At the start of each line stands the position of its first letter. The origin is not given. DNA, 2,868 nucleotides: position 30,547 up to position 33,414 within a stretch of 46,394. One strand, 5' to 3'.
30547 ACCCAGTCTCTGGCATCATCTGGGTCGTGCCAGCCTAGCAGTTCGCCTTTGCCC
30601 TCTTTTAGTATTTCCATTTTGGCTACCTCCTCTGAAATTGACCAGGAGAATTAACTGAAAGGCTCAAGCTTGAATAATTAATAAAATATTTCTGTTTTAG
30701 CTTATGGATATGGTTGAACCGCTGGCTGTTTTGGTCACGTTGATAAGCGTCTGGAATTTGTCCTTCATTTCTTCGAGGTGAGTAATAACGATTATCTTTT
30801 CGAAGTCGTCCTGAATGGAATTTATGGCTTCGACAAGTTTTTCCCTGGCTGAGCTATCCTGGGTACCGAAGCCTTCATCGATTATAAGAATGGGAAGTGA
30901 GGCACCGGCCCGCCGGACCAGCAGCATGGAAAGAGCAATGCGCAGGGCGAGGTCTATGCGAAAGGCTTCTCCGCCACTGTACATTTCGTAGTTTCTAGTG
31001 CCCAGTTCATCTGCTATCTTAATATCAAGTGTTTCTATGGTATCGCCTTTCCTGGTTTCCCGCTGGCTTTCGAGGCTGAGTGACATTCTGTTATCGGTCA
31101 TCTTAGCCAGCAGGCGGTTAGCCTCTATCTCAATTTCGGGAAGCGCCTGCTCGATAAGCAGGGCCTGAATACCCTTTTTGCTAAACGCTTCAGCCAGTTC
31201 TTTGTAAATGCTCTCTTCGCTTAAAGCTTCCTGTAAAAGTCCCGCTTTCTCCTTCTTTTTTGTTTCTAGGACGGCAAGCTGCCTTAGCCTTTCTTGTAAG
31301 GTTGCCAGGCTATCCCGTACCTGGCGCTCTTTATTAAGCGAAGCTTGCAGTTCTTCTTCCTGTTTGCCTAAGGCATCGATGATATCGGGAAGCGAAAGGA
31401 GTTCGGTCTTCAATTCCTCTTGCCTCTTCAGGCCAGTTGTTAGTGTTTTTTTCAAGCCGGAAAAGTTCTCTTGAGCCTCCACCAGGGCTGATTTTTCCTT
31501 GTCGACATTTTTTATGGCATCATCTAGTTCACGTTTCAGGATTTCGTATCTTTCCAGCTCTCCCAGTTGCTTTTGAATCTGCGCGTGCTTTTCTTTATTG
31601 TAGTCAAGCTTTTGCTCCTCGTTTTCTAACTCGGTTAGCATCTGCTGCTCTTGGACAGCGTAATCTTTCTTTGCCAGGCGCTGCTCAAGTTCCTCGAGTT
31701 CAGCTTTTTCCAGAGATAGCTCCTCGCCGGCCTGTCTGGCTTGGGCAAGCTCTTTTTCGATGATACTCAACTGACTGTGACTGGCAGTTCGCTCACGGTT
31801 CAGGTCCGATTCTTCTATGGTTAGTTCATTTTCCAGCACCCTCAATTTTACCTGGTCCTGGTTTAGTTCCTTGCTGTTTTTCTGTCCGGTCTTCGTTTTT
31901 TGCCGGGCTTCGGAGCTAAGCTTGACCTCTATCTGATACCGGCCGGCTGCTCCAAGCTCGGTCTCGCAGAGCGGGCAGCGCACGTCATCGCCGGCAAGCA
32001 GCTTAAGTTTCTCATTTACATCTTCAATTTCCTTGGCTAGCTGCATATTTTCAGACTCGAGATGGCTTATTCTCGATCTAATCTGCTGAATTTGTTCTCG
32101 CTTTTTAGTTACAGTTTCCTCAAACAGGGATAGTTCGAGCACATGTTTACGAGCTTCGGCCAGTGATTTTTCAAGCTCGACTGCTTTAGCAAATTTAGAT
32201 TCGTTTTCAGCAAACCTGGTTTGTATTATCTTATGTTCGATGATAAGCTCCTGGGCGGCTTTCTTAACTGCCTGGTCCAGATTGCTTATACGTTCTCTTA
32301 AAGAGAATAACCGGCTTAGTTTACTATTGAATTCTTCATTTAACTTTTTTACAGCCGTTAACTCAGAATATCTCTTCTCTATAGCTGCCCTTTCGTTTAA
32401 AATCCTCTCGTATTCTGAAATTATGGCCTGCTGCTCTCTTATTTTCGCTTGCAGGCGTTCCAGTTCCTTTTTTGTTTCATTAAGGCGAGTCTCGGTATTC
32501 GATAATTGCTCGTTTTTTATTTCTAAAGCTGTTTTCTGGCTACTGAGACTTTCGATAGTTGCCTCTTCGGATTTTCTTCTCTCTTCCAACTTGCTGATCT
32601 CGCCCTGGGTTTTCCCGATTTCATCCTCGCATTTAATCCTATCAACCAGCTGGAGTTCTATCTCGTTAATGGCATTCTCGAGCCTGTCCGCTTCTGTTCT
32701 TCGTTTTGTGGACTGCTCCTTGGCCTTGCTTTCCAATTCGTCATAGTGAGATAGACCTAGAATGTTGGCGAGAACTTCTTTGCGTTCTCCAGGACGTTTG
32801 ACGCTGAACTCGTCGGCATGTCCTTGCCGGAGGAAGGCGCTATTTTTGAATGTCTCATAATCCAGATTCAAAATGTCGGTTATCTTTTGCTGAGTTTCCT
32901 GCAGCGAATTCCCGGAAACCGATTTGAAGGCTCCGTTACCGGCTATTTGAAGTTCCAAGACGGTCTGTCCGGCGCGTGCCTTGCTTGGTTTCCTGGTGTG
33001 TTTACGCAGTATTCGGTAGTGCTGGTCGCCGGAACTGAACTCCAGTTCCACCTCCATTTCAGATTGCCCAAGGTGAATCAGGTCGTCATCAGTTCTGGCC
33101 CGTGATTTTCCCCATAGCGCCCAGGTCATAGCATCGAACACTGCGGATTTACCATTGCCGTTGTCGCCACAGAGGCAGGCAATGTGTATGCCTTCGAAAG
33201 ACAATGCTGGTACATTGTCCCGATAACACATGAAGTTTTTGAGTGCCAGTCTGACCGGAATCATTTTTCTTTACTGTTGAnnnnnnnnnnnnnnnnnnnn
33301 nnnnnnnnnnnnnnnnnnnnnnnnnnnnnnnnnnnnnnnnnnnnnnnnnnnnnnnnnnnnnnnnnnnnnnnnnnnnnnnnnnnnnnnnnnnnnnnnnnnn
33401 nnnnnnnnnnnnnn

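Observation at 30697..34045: Cas4-like Fe-S PD-(D/E)XK nuclease operon-coupled to a Rad50/SbcC zinc-hook ATPase, with no Mre11/SbcD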

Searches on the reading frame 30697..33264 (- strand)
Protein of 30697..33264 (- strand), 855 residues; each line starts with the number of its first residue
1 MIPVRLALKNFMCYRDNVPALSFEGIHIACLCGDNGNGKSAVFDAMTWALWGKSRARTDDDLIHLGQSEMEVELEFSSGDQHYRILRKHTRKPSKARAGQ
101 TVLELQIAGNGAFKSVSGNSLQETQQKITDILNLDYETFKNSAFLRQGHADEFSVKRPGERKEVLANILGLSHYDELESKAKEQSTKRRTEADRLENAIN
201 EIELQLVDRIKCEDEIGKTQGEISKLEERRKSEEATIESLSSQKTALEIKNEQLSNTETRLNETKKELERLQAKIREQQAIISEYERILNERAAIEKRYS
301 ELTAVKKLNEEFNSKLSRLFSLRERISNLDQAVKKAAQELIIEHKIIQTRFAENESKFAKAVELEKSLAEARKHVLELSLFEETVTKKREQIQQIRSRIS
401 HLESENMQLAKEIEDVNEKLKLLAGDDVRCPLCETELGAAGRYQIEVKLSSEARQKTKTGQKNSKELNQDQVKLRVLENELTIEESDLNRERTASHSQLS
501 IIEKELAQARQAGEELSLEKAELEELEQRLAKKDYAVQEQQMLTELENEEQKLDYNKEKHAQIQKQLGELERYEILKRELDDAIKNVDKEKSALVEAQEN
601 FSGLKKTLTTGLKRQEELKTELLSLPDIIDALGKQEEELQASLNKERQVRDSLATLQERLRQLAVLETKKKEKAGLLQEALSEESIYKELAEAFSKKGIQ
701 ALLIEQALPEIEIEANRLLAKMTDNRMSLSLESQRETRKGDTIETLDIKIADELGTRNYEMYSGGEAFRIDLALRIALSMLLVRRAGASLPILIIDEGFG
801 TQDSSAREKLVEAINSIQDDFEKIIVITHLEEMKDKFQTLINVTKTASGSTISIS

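Call 3: search_protein_families(library=pfam, proteins=[window:30697-33264:-], max_evalue=0.1)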
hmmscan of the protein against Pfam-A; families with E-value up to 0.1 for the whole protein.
window:30697-33264:- (855 aa): 7 families
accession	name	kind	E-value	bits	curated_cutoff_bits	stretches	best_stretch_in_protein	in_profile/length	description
PF13476.12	AAA_23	-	1.2e-23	85.3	27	1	5-205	1-199/201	AAA domain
PF02463.25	SMC_N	-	3.8e-06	26.9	40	1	5-82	4-89/220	RecF/RecN/SMC N terminal domain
PF13558.12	SbcC_Walker_B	-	1.6e-05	25.5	27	1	755-814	26-88/90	SbcC/RAD50-like, Walker B motif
PF13555.12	AAA_29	-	0.00046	20.3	27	1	7-57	5-53/61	P-loop containing region of AAA domain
PF04423.19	Rad50_zn_hook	-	0.0018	18.5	24.3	1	410-456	2-48/52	Rad50 zinc hook motif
PF23735.1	KIF9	-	0.014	16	31.9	1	230-343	11-126/140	Kinesin-like protein KIF9 domain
PF06156.18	YabA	-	0.019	16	30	1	377-467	9-76/103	Initiation control protein YabA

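Call 4: search_protein_families(library=ncbifam, proteins=[window:30697-33264:-], max_evalue=0.1)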
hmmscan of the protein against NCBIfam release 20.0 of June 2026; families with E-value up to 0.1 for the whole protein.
window:30697-33264:- (855 aa): 24 families
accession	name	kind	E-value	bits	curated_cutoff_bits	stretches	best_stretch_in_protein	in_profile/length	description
TIGR00618.1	sbcc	subfamily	1.4e-84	284.8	478.5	2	1-406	1-410/1043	exonuclease subunit SbcC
NF003034.1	PRK03918.1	equivalog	8.2e-44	149.8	700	2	6-570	6-530/878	DNA double-strand break repair ATPase Rad50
NF002244.0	PRK01156.1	equivalog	1.7e-41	142.2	847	2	1-370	1-357/895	DNA double-strand break repair ATPase Rad50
NF041034.1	Rad50_Sulf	equivalog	9.6e-39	132.9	1000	1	5-852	5-866/872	DNA double-strand break repair ATPase Rad50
NF002572.0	PRK02224.1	equivalog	1.2e-36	126.4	1087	2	5-665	5-641/888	DNA double-strand break repair ATPase Rad50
NF041035.1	Rad50_Halo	equivalog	1.6e-33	116.1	1000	2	5-738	5-700/883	DNA double-strand break repair ATPase Rad50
NF041751.2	sbcc_Staph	equivalog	4.2e-27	94.5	920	3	1-481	1-481/1007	exonuclease subunit SbcC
NF007600.2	PRK10246.1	equivalog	5.7e-17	61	750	2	742-846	932-1032/1047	exonuclease subunit SbcC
NF041752.4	sbcc_Bac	equivalog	3.9e-15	54.9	1420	2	761-840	1031-1110/1130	exonuclease subunit SbcC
TIGR02169.1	SMC_prok_A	equivalog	1.1e-13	49.9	729.4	1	5-421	4-396/1165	chromosome segregation protein SMC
NF053563.1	Rkd4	equivalog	2.3e-11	42.6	860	1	5-247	5-228/747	arcadin-4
NF045487.1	ASRP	equivalog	3.3e-10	39.2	300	2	172-336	320-479/593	archaea-specific SMC-related protein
TIGR02168.1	SMC_prok_B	equivalog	8.9e-10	37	567.35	2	146-421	142-410/1181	chromosome segregation protein SMC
TIGR00611.2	recf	equivalog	5.4e-09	35.7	172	1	5-95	3-91/339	DNA replication/repair protein RecF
NF040873.1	AztA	equivalog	6.5e-05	22.6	220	1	746-834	104-182/191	zinc ABC transporter ATP-binding protein AztA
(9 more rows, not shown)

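Call 5: search_protein_families(library=padloc, proteins=[window:30697-33264:-], max_evalue=0.1)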
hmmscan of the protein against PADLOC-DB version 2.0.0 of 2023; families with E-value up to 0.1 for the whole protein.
window:30697-33264:- (855 aa): 21 families
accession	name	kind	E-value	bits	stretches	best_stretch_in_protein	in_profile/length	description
PDLC03859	LmuB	-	2.3e-24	84.5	3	22-420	20-417/611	-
PDLC04135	mad3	-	5.3e-17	60.4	2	453-849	91-343/374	mads_3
PDLC02730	PbeC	-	2.9e-10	37.5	1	26-281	28-295/651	PbeC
PDLC03868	LmuB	-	5.9e-10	36.1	2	182-683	243-749/1035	-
PDLC02726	PbeC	-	7.6e-08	29.3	1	6-277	6-280/637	PbeC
PDLC03863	LmuB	-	1.3e-07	28.7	1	31-309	29-303/610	-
PDLC02725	PbeC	-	8.4e-06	22.7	1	5-94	5-106/646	PbeC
PDLC02741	PbeC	-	1.3e-05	22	1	2-421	2-409/644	PbeC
PDLC03865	LmuB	-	1.6e-05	21.3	2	30-421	35-419/1007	-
PDLC02747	PbeC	-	5e-05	20.4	1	6-92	6-103/632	PbeC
PDLC02335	AbiLi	-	6.7e-05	20.1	1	5-81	52-119/326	AbiLi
PDLC02714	PbeC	-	0.00029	17.8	1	5-106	5-122/651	PbeC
PDLC03860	LmuB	-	0.00037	17.2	1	27-91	27-86/565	-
PDLC03864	LmuB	-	0.00092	15.8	1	31-130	78-172/657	-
PDLC02740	PbeC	-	0.0014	15.6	0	5-54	5-56/648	PbeC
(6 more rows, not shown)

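Call 13: find_homologous_proteins(query=window:30697-33264:-)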
Query window:30697-33264:- (855 aa): 2457 proteins with E <= 0.001 among 8000 candidates; the best 120 are listed.
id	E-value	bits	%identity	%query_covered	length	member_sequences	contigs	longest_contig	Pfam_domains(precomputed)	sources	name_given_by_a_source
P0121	0.0e+0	1763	100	100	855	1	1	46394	PF13476.13,PF13558.13,PF02463.26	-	-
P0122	0.0e+0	1755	100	100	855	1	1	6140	PF13476.13,PF13558.13,PF02463.26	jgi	jgi:exonuclease SbcC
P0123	0.0e+0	1647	94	100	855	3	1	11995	PF13476.13,PF13558.13,PF02463.26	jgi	jgi:exonuclease SbcC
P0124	0.0e+0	1550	89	100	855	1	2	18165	PF13476.13,PF13558.13,PF02463.26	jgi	jgi:exonuclease SbcC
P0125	0.0e+0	1462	84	100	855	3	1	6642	PF13476.13,PF13558.13,PF02463.26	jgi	jgi:exonuclease SbcC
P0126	0.0e+0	1381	78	100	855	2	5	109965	PF13476.13,PF13558.13,PF02463.26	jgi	jgi:exonuclease SbcC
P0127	0.0e+0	1359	78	100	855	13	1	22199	PF13476.13,PF13558.13,PF02463.26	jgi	jgi:exonuclease SbcC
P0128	0.0e+0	1356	77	100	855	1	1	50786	PF13476.13,PF02463.26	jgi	jgi:exonuclease SbcC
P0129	0.0e+0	1347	76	100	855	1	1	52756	PF13476.13,PF13558.13,PF02463.26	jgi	jgi:exonuclease SbcC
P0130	0.0e+0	1340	76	100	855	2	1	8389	PF13476.13,PF13558.13,PF02463.26,PF04423.20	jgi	jgi:exonuclease SbcC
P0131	0.0e+0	1338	77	100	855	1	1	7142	PF13476.13,PF13558.13,PF02463.26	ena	-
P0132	0.0e+0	1336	77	100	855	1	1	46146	PF13476.13,PF13558.13,PF02463.26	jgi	jgi:exonuclease SbcC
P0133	0.0e+0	1332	76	100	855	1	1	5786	PF13476.13,PF13558.13,PF02463.26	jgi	jgi:exonuclease SbcC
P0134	0.0e+0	1330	76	100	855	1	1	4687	PF13476.13,PF13558.13,PF02463.26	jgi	jgi:DNA repair protein SbcC/Rad50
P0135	0.0e+0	1330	76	100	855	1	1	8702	PF13476.13,PF13558.13,PF02463.26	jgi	jgi:exonuclease SbcC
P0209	0.0e+0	1126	64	100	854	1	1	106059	PF13476.13,PF13558.13,PF02463.26,PF04423.20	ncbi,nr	ncbi:MAG TPA: SMC family ATPase [Dehalococcoidia bacterium]|nr:SMC family ATPase [Dehalococcoidia ba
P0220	0.0e+0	1049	61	100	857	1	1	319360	PF13476.13,PF13558.13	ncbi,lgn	-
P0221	0.0e+0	1048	62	99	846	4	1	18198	PF13476.13,PF13558.13,PF02463.26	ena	-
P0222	0.0e+0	1048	60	100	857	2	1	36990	PF13175.13,PF13476.13,PF13558.13,PF02463.26,PF04423.20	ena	-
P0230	1.5e-268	911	54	100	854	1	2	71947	PF13476.13,PF13558.13,PF02463.26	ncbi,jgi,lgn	-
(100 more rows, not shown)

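Call 15: find_encoding_contigs(protein=P0220, flank=8000, max_places=2)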
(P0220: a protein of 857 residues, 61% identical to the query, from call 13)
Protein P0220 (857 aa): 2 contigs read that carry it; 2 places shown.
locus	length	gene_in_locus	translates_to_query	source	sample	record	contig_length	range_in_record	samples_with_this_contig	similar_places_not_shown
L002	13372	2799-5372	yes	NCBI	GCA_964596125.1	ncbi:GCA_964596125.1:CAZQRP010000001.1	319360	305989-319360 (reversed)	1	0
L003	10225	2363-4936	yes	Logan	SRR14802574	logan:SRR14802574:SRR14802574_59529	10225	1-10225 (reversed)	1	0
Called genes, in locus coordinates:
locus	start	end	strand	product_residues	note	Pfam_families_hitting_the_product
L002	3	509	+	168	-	?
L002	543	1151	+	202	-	-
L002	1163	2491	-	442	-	PF02881:SRP54_N, PF00448:SRP54, PF02978:SRP_SPB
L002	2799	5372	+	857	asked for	PF13476:AAA_23, PF13558:SbcC_Walker_B (faint)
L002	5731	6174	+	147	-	PF02082:Rrf2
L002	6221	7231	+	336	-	PF00899:ThiF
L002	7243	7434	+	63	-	-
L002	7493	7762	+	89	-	PF02597:ThiS (weak)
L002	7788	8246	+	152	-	-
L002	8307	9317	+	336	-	PF00291:PALP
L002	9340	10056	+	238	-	PF25087:GMPPB_C (faint), PF00132:Hexapep (weak)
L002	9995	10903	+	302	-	-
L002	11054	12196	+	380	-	PF01053:Cys_Met_Meta_PP, PF00155:Aminotran_1_2 (weak), PF00266:Aminotran_5 (weak)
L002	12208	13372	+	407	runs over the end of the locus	PF00291:PALP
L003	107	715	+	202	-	-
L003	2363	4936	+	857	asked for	PF13476:AAA_23, PF13558:SbcC_Walker_B (faint)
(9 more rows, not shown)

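Call 16: find_encoding_contigs(protein=P0209, flank=8000, max_places=2)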
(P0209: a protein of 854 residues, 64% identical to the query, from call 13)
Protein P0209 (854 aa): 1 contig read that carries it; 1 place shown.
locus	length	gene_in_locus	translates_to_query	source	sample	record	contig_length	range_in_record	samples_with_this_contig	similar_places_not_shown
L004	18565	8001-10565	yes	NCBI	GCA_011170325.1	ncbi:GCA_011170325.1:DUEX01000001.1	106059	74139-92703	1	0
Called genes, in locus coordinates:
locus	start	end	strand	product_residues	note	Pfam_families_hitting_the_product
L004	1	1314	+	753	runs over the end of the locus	PF01326:PPDK_N, PF00391:PEP-utilizers, PF02896:PEP-utilizers_C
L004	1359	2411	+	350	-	PF01966:HD, PF13286:HD_assoc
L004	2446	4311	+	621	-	PF01807:Zn_ribbon_DnaG, PF08275:DNAG_N, PF01751:Toprim, PF13155:Toprim_2, PF13662:Toprim_4, PF10410:DnaB_bind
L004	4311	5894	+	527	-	PF00140:Sigma70_r1_2, PF04542:Sigma70_r2, PF04539:Sigma70_r3, PF04545:Sigma70_r4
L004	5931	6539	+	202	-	-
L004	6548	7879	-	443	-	PF02881:SRP54_N, PF00448:SRP54, PF02978:SRP_SPB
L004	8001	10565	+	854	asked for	PF02463:SMC_N (weak), PF13476:AAA_23, PF04423:Rad50_zn_hook (weak), PF13558:SbcC_Walker_B (faint)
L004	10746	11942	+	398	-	PF22691:Thiolase_C_1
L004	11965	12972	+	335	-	-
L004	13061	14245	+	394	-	PF02771:Acyl-CoA_dh_N, PF02770:Acyl-CoA_dh_M, PF00441:Acyl-CoA_dh_1, PF08028:Acyl-CoA_dh_2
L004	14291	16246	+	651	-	PF16177:ACAS_N, PF00501:AMP-binding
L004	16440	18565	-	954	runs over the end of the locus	PF00005:ABC_tran (faint), PF02463:SMC_N (faint), PF03193:RsgA_GTPase (faint), PF13191:AAA_16 (faint), PF13401:AAA_22 (faint), PF13476:AAA_23 (faint), PF17760:UvrA_inter, PF17755:UvrA_DNA-bind, +2 more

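Call 17: find_encoding_contigs(protein=P0230, flank=8000, max_places=2)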
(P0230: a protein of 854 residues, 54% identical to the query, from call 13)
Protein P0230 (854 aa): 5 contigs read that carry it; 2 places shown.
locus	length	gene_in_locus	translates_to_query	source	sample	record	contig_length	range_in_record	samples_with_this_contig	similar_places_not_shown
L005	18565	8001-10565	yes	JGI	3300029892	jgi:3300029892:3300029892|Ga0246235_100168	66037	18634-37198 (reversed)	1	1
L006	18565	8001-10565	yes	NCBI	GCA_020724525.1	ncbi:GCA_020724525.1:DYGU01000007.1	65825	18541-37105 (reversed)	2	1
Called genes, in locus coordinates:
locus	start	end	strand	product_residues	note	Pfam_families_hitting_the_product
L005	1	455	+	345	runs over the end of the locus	PF01966:HD, PF13286:HD_assoc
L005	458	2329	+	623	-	PF01807:Zn_ribbon_DnaG, PF08275:DNAG_N, PF01751:Toprim, PF13662:Toprim_4, PF13155:Toprim_2, PF10410:DnaB_bind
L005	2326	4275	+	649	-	PF00140:Sigma70_r1_2, PF21096:RecA_C, PF04542:Sigma70_r2, PF04539:Sigma70_r3, PF04545:Sigma70_r4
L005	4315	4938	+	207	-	-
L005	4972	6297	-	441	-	PF02881:SRP54_N, PF00448:SRP54, PF02978:SRP_SPB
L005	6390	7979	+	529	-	PF12706:Lactamase_B_2 (faint), PF07521:RMMBL (faint)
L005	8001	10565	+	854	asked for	PF02463:SMC_N (faint), PF13476:AAA_23, PF13558:SbcC_Walker_B (weak)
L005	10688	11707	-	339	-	PF01300:Sua5_yciO_yrdC, PF03481:Sua5_C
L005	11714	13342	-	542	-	PF01935:DUF87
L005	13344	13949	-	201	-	-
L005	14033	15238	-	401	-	PF09376:NurA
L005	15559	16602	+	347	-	PF00850:Hist_deacetyl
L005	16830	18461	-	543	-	PF02554:CstA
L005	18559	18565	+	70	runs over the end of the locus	-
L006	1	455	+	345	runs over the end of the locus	PF01966:HD, PF13286:HD_assoc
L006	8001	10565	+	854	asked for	PF02463:SMC_N (faint), PF13476:AAA_23, PF13558:SbcC_Walker_B (weak)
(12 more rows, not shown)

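Call 20: find_related_loci(query=A1, collection=genome_contigs, flank=10000)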
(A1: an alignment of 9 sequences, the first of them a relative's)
Query A1 (855 aa) in genome_contigs; peptide patterns used: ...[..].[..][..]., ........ (x = any residue, [..] = any of these).
554 stretches matched a pattern; 432 encode a relative of the query (tblastn E <= 1e-3); the best 80 are kept; 80 distinct loci.
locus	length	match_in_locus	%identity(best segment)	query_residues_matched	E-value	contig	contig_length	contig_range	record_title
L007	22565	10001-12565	78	1-855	0e+0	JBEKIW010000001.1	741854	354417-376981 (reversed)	MAG: Dehalococcoidia bacterium isolate SPRUCE 309 SPRUCE_309_1, whole genome shotgun sequence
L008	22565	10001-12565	77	1-855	0e+0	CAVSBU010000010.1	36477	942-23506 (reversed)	MAG: uncultured Chloroflexia bacterium isolate MFD04408.bin.2.15 genome assembly, contig: contig_28754, whole genome sho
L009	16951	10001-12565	76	1-855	0e+0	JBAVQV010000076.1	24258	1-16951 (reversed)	MAG: Dehalococcoidia bacterium isolate MFD02350_ilm_asm_bin2 k127_6819, whole genome shotgun sequence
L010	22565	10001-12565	72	1-855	0e+0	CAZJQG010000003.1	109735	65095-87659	MAG TPA_asm: uncultured Dehalococcoidales bacterium isolate SRP098346_co1_423 genome assembly, contig: NODE_25_length_10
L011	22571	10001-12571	70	1-855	0e+0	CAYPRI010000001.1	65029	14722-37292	MAG TPA_asm: uncultured Dehalococcoidales bacterium isolate SRP098346_co1_420 genome assembly, contig: NODE_151_length_6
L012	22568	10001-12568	69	1-854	0e+0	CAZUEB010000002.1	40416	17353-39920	MAG TPA_asm: uncultured Dehalococcoidales bacterium isolate SRP098346_co1_299 genome assembly, contig: NODE_548_length_4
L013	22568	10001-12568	69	1-854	0e+0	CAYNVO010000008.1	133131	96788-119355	MAG TPA_asm: uncultured Dehalococcoidales bacterium isolate SRP178699_co1_561 genome assembly, contig: NODE_50_length_13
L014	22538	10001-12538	64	1-847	0e+0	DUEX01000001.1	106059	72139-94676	MAG TPA_asm: Dehalococcoidia bacterium isolate W265 Contig1, whole genome shotgun sequence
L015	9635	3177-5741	64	1-855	0e+0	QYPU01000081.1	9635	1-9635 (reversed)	MAG: Dehalococcoidia bacterium isolate PowLak16_MAG20 c_000000066372, whole genome shotgun sequence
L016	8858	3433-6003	63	1-855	0e+0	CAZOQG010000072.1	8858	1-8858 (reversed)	MAG TPA_asm: uncultured Dehalococcoidales bacterium isolate SRP178699_co3_448 genome assembly, contig: NODE_5937_length_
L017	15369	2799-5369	61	1-855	0e+0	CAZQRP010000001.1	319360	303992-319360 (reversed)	MAG TPA_asm: uncultured Dehalococcoidales bacterium isolate binchicken_co178_251 genome assembly, contig: NODE_42_length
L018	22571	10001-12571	59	1-855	0e+0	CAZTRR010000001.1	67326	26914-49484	MAG TPA_asm: uncultured Dehalococcoidales bacterium isolate SRP068000_co2_18 genome assembly, contig: NODE_57_length_673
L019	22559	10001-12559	54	1-854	0e+0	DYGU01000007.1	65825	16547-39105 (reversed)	MAG TPA_asm: Dehalococcoides mccartyi isolate BE2012_46_32 Afr_mines_BE2012_248_length_65825_cov_13_716542, whole genome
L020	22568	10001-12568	50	1-855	0e+0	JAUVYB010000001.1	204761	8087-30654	MAG: Deltaproteobacteria bacterium isolate CSMAG_1231 CSMAG_1231_k141_2009013_length_204761_cov_16.9054, whole genome sh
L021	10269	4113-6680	49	1-855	0e+0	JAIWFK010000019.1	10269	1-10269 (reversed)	MAG: Calditrichales bacterium isolate JL_RS_05_24 NODE_1892_length_10269_cov_0.820288, whole genome shotgun sequence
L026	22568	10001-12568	49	1-855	0e+0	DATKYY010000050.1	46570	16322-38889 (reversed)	MAG TPA_asm: Dehalococcoidales bacterium isolate SMAG_U14231 k141_805680, whole genome shotgun sequence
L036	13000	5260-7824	49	1-855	0e+0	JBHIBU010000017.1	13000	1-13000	MAG: Dehalococcoidia bacterium isolate FS_3_bin.7 NODE_327_length_13000_cov_9.020857, whole genome shotgun sequence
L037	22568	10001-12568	48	1-855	0e+0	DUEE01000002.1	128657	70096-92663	MAG TPA_asm: Dehalococcoidia bacterium isolate A509 Contig2, whole genome shotgun sequence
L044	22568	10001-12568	48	1-855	0e+0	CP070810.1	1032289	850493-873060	MAG: Dehalococcoidia bacterium isolate bin1219 chromosome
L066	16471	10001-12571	48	1-855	0e+0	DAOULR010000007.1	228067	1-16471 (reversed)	MAG TPA_asm: Dehalococcoidales bacterium isolate W31_48 k127_156965, whole genome shotgun sequence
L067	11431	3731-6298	46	1-855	0e+0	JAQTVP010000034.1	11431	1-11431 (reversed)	MAG: Dehalococcoidales bacterium isolate STB_90 NODE_14487_length_11431_cov_2.719922_Sandtown_B, whole genome shotgun se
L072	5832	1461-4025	47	1-850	0e+0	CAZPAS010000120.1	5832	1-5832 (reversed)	MAG TPA_asm: uncultured Dehalococcoidaceae bacterium isolate SRP214966_co2_178 genome assembly, contig: NODE_26974_lengt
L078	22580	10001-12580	46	1-855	0e+0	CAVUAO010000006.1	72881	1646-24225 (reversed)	MAG: uncultured Chloroflexia bacterium isolate MFD04408.bin.1.159 genome assembly, contig: contig_49092, whole genome sh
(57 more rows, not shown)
